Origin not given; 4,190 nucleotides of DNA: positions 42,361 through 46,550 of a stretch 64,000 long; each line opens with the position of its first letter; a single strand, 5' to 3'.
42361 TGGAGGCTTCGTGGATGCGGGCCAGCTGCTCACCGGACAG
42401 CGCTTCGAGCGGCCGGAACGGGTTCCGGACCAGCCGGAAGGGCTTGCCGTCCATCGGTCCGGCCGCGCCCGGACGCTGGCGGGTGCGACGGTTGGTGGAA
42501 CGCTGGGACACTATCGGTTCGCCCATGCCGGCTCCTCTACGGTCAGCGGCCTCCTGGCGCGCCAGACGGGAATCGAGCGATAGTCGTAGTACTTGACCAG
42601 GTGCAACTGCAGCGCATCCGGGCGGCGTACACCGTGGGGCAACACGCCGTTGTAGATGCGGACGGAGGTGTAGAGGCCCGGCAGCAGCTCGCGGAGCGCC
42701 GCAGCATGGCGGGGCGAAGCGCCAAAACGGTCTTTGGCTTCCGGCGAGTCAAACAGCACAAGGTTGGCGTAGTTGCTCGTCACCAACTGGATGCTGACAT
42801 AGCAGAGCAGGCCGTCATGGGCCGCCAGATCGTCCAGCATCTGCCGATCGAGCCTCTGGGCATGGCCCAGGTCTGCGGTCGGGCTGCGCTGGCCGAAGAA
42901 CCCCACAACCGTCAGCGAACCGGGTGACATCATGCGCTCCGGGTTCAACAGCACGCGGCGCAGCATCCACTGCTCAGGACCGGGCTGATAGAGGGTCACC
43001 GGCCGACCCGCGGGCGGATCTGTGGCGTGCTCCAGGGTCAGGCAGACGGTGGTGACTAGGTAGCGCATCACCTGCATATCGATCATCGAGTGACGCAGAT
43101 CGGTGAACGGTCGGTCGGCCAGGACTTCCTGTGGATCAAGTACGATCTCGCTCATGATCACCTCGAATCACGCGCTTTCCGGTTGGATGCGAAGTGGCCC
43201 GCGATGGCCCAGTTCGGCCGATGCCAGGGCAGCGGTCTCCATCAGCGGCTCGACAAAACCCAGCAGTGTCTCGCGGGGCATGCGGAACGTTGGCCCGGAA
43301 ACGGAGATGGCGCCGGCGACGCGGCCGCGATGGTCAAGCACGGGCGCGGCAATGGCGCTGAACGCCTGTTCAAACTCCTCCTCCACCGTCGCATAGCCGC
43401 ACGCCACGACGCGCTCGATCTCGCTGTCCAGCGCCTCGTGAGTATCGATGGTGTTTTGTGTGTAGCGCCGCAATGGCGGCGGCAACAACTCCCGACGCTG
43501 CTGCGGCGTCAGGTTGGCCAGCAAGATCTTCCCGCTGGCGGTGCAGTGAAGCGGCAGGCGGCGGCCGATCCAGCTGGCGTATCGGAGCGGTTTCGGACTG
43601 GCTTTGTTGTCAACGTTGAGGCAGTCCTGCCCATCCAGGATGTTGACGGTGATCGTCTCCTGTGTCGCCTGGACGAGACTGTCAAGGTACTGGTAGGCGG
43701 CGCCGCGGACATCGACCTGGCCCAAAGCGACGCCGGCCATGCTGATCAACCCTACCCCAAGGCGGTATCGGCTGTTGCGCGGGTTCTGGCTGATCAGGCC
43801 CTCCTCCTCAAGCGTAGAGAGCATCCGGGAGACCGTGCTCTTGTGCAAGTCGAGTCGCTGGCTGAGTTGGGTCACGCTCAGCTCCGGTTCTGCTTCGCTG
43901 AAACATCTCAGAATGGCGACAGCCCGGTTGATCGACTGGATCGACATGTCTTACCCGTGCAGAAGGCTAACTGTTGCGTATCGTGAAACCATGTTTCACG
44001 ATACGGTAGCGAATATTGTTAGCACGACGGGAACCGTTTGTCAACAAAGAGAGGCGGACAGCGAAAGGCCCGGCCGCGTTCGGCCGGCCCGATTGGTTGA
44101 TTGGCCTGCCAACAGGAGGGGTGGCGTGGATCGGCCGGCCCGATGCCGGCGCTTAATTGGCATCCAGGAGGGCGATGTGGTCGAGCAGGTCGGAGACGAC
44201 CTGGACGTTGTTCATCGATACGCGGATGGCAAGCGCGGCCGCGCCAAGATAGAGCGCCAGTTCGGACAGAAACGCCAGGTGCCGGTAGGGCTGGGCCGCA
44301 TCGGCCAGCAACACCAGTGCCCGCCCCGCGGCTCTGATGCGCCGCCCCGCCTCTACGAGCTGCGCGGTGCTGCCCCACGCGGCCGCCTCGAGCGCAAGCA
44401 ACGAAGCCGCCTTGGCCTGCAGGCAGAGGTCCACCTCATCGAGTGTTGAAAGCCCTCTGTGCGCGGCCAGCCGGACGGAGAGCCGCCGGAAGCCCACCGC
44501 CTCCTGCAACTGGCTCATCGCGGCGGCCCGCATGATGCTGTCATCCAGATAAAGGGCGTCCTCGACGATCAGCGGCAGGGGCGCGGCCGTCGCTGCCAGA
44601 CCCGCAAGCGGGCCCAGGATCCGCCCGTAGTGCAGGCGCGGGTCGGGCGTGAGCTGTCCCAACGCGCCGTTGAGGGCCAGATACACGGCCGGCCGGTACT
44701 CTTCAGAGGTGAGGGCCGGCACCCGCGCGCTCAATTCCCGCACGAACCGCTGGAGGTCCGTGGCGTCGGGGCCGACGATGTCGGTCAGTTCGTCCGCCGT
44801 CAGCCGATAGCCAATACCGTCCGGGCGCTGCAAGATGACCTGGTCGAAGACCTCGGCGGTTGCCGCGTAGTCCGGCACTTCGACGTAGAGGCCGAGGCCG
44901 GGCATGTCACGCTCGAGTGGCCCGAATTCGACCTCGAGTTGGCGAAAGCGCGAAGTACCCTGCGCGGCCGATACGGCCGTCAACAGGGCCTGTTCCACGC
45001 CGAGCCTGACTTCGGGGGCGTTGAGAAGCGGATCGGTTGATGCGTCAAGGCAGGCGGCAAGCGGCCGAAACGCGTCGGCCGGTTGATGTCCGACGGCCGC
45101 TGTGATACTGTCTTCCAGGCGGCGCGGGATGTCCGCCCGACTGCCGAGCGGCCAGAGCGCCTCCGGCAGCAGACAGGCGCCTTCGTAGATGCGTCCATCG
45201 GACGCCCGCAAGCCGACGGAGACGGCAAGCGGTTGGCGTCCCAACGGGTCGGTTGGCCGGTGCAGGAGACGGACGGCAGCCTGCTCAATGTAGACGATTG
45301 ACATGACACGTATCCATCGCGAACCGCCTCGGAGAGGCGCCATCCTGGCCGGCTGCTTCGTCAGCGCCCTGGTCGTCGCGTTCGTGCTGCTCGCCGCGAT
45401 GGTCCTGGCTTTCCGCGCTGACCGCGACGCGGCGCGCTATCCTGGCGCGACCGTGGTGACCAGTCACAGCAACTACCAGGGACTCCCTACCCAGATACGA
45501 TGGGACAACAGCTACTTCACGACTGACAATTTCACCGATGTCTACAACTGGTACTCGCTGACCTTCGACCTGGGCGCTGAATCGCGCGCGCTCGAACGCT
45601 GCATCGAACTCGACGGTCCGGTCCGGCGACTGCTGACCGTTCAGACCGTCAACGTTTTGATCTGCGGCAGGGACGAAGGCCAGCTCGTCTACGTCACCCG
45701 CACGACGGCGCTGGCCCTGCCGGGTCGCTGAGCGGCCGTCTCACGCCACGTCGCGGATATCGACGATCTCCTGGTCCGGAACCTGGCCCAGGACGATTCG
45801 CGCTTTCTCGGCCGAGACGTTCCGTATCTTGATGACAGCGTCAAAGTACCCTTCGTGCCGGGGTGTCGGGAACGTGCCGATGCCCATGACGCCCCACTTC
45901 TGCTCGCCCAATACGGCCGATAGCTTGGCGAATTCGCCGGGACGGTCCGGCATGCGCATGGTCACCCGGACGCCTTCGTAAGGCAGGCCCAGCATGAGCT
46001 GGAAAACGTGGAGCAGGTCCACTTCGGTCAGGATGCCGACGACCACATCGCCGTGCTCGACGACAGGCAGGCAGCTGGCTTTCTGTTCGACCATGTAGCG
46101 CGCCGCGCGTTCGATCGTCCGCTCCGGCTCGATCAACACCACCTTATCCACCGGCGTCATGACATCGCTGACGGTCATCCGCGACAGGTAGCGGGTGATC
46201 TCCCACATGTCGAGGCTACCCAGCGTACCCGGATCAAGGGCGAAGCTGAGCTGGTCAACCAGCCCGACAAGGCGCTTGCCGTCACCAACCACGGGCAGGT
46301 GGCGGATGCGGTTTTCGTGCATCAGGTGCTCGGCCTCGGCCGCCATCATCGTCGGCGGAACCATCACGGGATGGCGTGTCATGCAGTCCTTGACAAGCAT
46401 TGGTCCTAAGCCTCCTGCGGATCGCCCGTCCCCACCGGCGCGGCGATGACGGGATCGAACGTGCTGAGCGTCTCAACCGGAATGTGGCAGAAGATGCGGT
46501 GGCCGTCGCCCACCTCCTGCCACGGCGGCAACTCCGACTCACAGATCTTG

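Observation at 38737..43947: Non-Pyl MttB-family methyltransferase operon with no corrinoid partner, but with a FAD oxidase, a cytoplasmic PhnD-like protein and an unknown 214-aa protein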

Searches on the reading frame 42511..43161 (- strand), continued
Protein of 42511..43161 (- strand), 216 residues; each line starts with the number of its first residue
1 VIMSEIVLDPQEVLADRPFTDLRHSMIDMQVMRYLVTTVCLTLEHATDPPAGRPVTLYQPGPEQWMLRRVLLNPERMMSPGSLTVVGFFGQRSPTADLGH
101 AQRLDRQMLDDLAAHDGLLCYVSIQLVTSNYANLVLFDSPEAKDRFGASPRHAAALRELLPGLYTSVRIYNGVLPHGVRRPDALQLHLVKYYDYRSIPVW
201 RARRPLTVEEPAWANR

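Call 96: search_protein_families(library=pfam, proteins=[L111:5129-5785:+, L111:4798-5136:+, L107:2357-3133:-, L111:1730-2350:-], max_evalue=0.001)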
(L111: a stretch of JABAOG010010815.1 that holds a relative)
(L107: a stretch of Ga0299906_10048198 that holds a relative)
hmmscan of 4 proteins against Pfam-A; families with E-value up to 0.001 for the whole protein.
L111:5129-5785:+ (219 aa): 0 families

L111:4798-5136:+ (112 aa): 1 family
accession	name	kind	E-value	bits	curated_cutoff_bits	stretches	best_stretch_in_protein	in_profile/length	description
PF04102.17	SlyX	-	0.00042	21.3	30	0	73-107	4-38/67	SlyX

L107:2357-3133:- (258 aa): 0 families

L111:1730-2350:- (206 aa): 0 families

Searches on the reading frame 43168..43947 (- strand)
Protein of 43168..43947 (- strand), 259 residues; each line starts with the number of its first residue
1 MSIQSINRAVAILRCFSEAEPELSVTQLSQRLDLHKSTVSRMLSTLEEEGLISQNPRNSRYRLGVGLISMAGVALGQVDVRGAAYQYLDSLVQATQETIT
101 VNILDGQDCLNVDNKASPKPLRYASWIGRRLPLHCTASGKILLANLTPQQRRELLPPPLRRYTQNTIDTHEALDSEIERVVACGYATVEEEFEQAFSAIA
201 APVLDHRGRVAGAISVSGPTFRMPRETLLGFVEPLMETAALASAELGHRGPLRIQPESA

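Call 3: search_protein_families(library=pfam, proteins=[window:43168-43947:-], max_evalue=0.01)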
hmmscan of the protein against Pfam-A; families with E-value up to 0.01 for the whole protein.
window:43168-43947:- (259 aa): 20 families
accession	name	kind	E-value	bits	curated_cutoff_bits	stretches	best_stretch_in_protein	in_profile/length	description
PF01614.24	IclR_C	-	2.4e-41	141.6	24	1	74-240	3-170/174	Bacterial transcriptional regulator IclR C-terminal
PF09339.16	HTH_IclR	-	3.8e-19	68.6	22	1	5-56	1-52/52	IclR helix-turn-helix domain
PF01047.28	MarR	-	1.4e-08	34.9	24.6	1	10-54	6-49/59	MarR family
PF12802.13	MarR_2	-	4.2e-08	33.7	27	1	16-54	14-52/61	MarR family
PF01022.26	HTH_5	-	1.8e-07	31.4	22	1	10-53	5-46/47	Bacterial regulatory protein, arsR family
PF01325.25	Fe_dep_repress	-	1.9e-07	31.6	26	1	23-57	23-57/60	Iron dependent repressor, N-terminal DNA binding domain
PF13412.12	HTH_24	-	3.9e-07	30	21.9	1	11-52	7-47/48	Winged helix-turn-helix DNA-binding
PF25213.1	HVO_A0261_N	-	8.5e-07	29.2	35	1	6-63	10-63/86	HVO_A0261 N-terminal domain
PF13545.12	HTH_Crp_2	-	5.4e-06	26.7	27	1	21-55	21-56/70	Crp-like helix-turn-helix domain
PF08279.18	HTH_11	-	5.4e-06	26.6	25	1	11-51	4-44/55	HTH domain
PF12840.13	HTH_20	-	8.2e-06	26.1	27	1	11-52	8-48/51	Helix-turn-helix domain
PF13463.12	HTH_27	-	0.00031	21.4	22.2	1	10-58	6-54/68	Winged helix DNA-binding domain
PF13384.12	HTH_23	-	0.00039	20.6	24.6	1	12-51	10-46/50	Homeodomain-like domain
PF25212.1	HVO_A0114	-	0.00044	20.4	27.6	1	8-58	23-72/84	HVO_A0114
PF13551.12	HTH_29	-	0.0016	18.9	28.1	1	21-62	13-54/64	Winged helix-turn helix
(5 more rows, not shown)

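Call 4: search_protein_families(library=ncbifam, proteins=[window:43168-43947:-], max_evalue=0.01)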
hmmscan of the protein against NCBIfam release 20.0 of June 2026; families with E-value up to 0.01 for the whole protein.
window:43168-43947:- (259 aa): 19 families
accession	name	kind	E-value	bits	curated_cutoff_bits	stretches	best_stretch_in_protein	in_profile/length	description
TIGR02431.1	pcaR_pcaU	subfamily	5.8e-48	163.4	284.75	1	3-240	5-241/248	beta-ketoadipate pathway transcriptional regulators, PcaR/PcaU/PobR family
NF011671.1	PRK15090.1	equivalog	6.1e-47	160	275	1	2-249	9-256/256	DNA-binding transcriptional regulator KdgR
NF045644.1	TransRegBhcR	equivalog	6.3e-42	143.7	350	1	2-247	21-266/267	HTH-type transcriptional regulator BhcR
NF007548.0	PRK10163.1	equivalog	9.7e-29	100.3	406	1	3-249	21-268/271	HTH-type transcriptional repressor AllR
NF008601.2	PRK11569.1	equivalog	2.4e-27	95.8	380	1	3-228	26-254/276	glyoxylate bypass operon transcriptional repressor IclR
NF007342.0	PRK09834.1-4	equivalog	5.8e-15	55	251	1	2-217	10-226/263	DNA-binding transcriptional regulator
NF007341.0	PRK09834.1-3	equivalog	2.4e-14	53.1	269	1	3-216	7-227/274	DNA-binding transcriptional regulator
NF007339.0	PRK09834.1-1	equivalog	1.1e-13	51.1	299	1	3-217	20-236/271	DNA-binding transcriptional regulator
NF033788.1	HTH_metalloreg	subfamily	1.2e-06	28.2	55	1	11-56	15-59/77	metalloregulator ArsR/SmtB family transcription factor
NF053606.1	Sta1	subfamily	1.3e-05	25.2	80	1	9-58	22-70/100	Sta1 family transcriptional regulator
TIGR01884.1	cas_HTH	subfamily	4.3e-05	23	60.2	1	21-62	155-197/202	CRISPR-associated CARF protein Csa3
NF007297.0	PRK09775.1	equivalog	0.0004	19.2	401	1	22-94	15-86/446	type II toxin-antitoxin system HipA family toxin YjjJ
NF040939.2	trans_reg_lrs14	equivalog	0.00045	20.2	90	1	10-57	24-71/103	Lrs14 family HTH-type transcriptional regulator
NF053755.1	MsvR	equivalog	0.0017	18.1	220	1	11-62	17-66/236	transcriptional factor MsvR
NF041397.1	TranRegGlpR_Halo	equivalog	0.0018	17.9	300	1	13-53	11-50/253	HTH-type transcriptional regulator GlpR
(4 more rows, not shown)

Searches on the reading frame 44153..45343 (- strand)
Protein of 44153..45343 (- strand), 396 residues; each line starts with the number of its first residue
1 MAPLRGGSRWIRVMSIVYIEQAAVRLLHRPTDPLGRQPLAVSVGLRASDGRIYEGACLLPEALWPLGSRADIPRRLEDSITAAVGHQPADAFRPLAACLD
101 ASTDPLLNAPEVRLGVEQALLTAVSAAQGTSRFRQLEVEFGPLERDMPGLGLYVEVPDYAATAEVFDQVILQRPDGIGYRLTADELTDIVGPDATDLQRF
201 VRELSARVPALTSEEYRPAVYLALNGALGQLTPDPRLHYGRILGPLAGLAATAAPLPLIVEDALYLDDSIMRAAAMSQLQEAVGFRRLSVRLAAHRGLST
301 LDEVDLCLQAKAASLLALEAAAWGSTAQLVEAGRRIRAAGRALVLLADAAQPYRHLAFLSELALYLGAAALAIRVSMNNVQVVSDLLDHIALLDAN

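Call 3: search_protein_families(library=pfam, proteins=[window:44153-45343:-], max_evalue=0.01)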
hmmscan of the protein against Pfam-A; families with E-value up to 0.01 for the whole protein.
window:44153-45343:- (396 aa): 2 families
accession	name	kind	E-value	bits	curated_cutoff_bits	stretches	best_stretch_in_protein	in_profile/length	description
PF07476.17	MAAL_C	-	3e-13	50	27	1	167-334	22-184/249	Methylaspartate ammonia-lyase C-terminus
PF05034.18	MAAL_N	-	0.00037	20.6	27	1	41-134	53-152/159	Methylaspartate ammonia-lyase N-terminus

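Call 4: search_protein_families(library=ncbifam, proteins=[window:44153-45343:-], max_evalue=0.01)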
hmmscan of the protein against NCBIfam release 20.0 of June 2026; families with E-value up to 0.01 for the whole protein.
window:44153-45343:- (396 aa): 1 family
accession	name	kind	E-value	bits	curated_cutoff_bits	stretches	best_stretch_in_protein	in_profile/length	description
TIGR01502.1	B_methylAsp_ase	equivalog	7.2e-16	58.2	286.15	1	75-334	91-342/408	methylaspartate ammonia-lyase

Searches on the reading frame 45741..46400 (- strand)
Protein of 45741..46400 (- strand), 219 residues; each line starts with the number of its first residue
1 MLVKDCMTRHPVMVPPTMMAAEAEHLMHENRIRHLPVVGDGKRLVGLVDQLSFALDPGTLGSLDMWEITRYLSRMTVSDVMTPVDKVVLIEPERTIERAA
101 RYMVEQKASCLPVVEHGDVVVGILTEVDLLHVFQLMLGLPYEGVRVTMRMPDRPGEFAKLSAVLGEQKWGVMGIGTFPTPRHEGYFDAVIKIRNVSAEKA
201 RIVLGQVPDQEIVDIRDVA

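Call 3: search_protein_families(library=pfam, proteins=[window:45741-46400:-], max_evalue=0.01)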
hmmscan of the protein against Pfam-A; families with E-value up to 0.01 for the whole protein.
window:45741-46400:- (219 aa): 2 families
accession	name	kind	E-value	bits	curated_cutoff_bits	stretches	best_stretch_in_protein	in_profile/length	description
PF00571.33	CBS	-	3.4e-25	88.6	24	2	3-49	1-47/57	CBS domain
PF22190.2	TTHA0829-like_ACT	-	0.0063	16.9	27.4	0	143-162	2-21/70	TTHA0829-like ACT domain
